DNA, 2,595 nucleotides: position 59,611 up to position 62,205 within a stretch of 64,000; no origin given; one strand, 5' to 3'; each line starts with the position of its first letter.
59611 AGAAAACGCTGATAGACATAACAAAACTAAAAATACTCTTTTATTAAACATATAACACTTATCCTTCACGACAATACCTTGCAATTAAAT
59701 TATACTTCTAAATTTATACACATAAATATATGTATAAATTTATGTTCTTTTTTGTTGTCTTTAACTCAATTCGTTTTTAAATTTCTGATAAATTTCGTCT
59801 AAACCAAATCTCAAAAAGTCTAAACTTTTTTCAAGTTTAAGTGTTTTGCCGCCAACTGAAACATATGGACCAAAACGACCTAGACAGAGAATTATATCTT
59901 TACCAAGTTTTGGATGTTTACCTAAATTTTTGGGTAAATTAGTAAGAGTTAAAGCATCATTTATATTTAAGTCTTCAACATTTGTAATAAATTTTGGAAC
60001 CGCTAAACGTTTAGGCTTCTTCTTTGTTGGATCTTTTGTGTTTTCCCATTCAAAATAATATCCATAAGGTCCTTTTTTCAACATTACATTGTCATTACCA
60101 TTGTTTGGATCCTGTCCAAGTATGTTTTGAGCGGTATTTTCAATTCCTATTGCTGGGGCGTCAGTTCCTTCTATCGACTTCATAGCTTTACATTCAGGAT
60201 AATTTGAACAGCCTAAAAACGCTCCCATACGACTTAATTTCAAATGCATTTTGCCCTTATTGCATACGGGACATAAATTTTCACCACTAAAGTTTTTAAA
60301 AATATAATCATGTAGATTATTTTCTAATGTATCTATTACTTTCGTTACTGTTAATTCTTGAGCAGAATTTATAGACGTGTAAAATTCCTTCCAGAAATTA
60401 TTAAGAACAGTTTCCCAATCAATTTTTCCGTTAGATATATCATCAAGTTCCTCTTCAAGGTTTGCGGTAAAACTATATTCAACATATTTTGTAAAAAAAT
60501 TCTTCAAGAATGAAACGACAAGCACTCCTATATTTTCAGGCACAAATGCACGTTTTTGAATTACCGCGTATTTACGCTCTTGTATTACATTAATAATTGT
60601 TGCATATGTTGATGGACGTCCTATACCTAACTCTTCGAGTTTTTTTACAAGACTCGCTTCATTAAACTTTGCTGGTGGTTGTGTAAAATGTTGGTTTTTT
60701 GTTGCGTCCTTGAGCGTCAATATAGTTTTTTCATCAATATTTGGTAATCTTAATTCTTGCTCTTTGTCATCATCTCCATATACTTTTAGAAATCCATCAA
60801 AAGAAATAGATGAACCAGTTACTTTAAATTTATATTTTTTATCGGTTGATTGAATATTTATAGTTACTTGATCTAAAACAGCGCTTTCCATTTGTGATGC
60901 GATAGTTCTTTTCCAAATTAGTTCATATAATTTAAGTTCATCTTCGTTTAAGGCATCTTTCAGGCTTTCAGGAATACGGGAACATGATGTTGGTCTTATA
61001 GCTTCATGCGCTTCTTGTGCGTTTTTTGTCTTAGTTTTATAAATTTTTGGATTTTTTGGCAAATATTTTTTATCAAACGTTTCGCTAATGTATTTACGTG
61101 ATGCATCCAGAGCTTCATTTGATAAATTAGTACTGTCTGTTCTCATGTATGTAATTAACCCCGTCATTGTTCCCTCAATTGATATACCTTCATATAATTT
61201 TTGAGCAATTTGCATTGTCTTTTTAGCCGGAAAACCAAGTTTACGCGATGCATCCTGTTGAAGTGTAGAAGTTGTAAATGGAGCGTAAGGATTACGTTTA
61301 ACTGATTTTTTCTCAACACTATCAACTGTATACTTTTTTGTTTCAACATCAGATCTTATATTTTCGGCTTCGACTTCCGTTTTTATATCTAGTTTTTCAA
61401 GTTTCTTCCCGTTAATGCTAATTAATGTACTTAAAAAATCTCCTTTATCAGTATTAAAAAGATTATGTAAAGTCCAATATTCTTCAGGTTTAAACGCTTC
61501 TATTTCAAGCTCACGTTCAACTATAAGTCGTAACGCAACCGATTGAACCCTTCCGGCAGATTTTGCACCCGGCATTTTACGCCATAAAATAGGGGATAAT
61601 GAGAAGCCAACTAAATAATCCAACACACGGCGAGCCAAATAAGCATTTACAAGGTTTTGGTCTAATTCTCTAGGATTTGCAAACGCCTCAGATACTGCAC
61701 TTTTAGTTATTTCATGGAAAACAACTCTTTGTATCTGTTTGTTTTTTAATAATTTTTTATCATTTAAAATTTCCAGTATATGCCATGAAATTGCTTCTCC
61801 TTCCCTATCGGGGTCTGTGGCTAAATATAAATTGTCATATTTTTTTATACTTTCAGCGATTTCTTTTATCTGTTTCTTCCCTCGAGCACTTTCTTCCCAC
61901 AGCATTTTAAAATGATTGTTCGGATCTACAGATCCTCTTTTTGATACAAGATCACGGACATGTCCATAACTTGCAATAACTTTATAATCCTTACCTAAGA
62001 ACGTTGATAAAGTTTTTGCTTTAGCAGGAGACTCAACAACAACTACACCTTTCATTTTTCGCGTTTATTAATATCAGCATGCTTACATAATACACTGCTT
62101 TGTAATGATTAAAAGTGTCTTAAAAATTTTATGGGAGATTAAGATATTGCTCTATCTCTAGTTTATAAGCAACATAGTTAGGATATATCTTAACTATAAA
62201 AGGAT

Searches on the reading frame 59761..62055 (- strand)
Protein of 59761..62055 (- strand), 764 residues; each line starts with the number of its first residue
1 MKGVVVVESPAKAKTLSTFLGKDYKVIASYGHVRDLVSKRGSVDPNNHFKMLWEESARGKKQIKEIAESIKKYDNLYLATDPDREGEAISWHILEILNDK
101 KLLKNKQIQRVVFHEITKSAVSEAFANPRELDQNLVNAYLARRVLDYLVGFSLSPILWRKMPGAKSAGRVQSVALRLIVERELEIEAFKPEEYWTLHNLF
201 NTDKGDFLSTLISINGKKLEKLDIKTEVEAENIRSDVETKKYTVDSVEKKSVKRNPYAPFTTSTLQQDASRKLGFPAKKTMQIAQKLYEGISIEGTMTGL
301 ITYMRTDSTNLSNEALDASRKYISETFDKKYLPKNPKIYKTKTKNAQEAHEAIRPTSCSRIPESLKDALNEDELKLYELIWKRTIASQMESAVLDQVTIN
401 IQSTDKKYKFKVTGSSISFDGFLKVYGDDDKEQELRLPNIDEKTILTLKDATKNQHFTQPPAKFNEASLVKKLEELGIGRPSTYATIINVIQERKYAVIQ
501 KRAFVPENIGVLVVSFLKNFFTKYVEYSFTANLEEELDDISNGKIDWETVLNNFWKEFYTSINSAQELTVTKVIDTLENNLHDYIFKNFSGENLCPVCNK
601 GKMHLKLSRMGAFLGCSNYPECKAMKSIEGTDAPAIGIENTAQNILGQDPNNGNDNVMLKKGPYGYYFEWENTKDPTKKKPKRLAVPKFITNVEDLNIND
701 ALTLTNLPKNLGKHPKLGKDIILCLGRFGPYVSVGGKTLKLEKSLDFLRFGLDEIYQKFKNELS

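Call 71: find_encoding_contigs(protein=window:59761-62055:-, flank=10000, max_places=2)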
Protein window:59761-62055:- (764 aa): 5 contigs read that carry it; 2 places shown.
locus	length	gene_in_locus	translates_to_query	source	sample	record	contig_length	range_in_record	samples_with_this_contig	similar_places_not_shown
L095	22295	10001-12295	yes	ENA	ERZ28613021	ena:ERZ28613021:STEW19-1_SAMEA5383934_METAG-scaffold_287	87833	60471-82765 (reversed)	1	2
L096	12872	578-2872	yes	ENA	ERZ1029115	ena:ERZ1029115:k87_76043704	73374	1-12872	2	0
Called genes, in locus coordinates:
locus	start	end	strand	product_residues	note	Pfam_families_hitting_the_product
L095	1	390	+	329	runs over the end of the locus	PF01925:TauE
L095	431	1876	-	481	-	PF13365:Trypsin_2 (weak)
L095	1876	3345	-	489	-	PF05943:VipB, PF18945:VipB_2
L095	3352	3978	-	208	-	PF05591:T6SS_VipA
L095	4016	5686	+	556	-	PF00263:Secretin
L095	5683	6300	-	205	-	PF03938:OmpH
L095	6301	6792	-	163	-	PF02559:CarD_TRCF_RID, PF21095:CarD_C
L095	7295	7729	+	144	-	PF04386:SspB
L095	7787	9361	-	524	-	-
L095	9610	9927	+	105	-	-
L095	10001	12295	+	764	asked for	PF01751:Toprim, PF01131:Topoisom_bac, PF01396:Zn_ribbon_Top1, PF13368:Toprim_C_rpt (weak)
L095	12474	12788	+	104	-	-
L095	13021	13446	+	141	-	-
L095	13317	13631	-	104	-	PF12838:Fer4_7, PF12797:Fer4_2 (faint), PF13237:Fer4_10 (faint), PF00037:Fer4 (weak), PF14697:Fer4_21, PF13187:Fer4_9 (weak), PF00037:Fer4 (weak), PF12837:Fer4_6 (weak), +1 more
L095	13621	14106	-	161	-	PF03652:RuvX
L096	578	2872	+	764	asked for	PF01751:Toprim, PF01131:Topoisom_bac, PF01396:Zn_ribbon_Top1, PF13368:Toprim_C_rpt (weak)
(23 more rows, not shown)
